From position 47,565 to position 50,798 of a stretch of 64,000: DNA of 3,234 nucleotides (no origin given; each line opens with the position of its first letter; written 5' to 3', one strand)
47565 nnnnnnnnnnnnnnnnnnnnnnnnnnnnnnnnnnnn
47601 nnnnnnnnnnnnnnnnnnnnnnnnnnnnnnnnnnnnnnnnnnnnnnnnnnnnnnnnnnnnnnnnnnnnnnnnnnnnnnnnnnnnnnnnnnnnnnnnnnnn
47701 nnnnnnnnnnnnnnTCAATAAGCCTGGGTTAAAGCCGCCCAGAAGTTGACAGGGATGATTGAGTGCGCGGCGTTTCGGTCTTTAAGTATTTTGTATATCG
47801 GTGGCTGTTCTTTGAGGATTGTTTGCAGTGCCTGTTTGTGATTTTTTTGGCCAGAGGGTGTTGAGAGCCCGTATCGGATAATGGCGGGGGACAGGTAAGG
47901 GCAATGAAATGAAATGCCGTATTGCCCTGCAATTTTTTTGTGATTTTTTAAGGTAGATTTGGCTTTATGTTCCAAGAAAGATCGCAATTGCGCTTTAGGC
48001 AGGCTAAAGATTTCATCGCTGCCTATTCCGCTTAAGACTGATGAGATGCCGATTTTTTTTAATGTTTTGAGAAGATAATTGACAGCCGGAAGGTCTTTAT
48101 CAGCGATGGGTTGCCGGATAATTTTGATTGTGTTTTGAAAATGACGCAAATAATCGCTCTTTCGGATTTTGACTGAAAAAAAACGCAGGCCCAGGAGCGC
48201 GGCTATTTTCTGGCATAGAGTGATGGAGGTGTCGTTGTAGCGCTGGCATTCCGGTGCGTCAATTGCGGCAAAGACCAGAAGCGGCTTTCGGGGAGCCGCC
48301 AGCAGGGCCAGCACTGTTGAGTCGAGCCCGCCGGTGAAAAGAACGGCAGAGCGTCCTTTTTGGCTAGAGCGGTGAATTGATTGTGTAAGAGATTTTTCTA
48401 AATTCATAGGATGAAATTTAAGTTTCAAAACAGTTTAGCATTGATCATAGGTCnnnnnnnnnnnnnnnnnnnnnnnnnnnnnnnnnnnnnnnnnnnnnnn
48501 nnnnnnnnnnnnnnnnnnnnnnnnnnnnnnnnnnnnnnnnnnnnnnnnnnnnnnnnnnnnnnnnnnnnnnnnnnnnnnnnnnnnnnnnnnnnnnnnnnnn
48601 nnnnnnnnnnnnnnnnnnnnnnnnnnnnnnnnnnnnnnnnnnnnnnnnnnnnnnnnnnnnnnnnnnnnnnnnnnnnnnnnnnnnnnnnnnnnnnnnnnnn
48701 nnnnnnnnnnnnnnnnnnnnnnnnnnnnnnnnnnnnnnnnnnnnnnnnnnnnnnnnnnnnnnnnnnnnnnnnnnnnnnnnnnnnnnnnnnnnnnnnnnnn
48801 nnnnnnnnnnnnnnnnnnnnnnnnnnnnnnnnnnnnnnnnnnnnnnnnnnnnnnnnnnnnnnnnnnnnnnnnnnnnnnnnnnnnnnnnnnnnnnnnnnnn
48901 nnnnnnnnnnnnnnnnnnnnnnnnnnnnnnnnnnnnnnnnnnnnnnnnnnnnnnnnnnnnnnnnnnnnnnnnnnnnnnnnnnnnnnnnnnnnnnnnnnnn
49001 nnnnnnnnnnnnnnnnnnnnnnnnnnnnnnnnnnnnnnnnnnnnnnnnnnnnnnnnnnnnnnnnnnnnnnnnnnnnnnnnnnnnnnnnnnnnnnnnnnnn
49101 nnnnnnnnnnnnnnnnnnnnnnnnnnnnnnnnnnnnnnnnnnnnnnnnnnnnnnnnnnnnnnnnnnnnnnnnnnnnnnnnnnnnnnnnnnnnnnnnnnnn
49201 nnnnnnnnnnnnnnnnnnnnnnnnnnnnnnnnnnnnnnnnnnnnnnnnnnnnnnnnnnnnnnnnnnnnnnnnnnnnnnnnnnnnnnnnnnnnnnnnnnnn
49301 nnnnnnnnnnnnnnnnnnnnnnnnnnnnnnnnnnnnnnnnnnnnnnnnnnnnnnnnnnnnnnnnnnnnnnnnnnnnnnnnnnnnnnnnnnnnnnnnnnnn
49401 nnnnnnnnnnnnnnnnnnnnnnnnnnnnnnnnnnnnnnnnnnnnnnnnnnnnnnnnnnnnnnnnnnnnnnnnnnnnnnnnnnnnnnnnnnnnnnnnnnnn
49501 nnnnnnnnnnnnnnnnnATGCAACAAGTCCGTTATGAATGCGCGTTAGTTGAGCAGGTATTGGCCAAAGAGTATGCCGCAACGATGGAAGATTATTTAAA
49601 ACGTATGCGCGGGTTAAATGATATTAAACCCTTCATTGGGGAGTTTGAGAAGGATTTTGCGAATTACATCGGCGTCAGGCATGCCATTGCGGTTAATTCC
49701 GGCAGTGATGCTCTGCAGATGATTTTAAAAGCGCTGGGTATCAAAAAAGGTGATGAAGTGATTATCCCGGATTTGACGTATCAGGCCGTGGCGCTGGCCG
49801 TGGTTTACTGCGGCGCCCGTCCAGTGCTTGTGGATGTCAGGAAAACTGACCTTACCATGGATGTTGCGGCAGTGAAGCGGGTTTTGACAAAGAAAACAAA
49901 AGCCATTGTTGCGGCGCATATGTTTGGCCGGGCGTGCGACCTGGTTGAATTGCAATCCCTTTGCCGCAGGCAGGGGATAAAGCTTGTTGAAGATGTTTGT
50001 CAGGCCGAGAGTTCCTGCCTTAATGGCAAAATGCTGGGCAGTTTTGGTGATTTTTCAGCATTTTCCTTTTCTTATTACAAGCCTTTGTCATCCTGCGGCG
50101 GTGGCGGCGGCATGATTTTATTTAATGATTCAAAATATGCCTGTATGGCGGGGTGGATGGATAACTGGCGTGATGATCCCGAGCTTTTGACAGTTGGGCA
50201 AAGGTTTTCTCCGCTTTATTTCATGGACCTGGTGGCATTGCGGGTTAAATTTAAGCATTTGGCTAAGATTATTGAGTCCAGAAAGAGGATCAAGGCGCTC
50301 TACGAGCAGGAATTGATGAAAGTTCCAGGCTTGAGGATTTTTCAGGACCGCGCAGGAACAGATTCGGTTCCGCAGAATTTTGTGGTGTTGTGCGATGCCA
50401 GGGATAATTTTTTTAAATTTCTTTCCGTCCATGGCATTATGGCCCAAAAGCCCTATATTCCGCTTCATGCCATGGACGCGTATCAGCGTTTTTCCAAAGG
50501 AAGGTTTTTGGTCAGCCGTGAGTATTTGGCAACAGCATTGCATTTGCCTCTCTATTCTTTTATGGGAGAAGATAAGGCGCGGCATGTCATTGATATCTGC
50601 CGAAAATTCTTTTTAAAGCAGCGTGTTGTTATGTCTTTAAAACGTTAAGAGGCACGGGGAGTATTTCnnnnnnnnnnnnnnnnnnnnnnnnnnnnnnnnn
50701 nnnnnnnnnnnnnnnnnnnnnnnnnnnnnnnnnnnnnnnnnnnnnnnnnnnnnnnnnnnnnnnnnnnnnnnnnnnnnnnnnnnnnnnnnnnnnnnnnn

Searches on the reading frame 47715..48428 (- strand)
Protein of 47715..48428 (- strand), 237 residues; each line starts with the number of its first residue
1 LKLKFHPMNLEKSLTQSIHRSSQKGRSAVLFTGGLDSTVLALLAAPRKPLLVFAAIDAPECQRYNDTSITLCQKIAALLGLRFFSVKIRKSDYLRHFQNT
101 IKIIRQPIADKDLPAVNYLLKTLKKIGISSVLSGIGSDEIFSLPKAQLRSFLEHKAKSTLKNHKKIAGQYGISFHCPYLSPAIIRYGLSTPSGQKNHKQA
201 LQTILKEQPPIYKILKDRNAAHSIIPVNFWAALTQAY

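Call 59: search_protein_families(library=pfam, proteins=[window:47715-48428:-], max_evalue=0.001)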
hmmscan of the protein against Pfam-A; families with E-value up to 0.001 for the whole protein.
window:47715-48428:- (237 aa): 1 family
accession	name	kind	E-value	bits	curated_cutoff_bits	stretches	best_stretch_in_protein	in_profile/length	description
PF00733.27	Asn_synthase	-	1.1e-15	58.6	21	1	10-142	2-133/354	Asparagine synthase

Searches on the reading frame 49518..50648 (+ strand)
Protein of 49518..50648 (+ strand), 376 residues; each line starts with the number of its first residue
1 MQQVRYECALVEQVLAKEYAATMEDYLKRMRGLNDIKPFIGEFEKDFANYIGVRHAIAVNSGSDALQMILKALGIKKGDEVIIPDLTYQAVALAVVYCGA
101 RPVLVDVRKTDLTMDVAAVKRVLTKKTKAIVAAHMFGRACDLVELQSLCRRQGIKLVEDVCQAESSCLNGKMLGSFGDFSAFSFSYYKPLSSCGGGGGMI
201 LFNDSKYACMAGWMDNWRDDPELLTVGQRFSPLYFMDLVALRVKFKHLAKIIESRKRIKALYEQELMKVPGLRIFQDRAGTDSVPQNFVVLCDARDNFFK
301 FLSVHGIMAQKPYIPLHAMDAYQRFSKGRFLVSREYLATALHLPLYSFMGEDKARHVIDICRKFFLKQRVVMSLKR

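Call 59: search_protein_families(library=pfam, proteins=[window:49518-50648:+], max_evalue=0.001)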
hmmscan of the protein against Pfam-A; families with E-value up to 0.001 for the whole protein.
window:49518-50648:+ (376 aa): 4 families
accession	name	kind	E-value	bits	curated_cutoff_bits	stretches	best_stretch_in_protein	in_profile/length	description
PF01041.23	DegT_DnrJ_EryC1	-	1.6e-76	258.3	19.8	1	37-360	23-358/360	DegT/DnrJ/EryC1/StrS aminotransferase family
PF00155.27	Aminotran_1_2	-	1.6e-11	44.4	19.7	1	28-159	30-185/361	Aminotransferase class I and II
PF00266.25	Aminotran_5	-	3.4e-07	30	21.5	1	41-163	46-179/371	Aminotransferase class-V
PF01053.26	Cys_Met_Meta_PP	-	1.9e-05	23.8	27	1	42-161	56-175/381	Cys/Met metabolism PLP-dependent enzyme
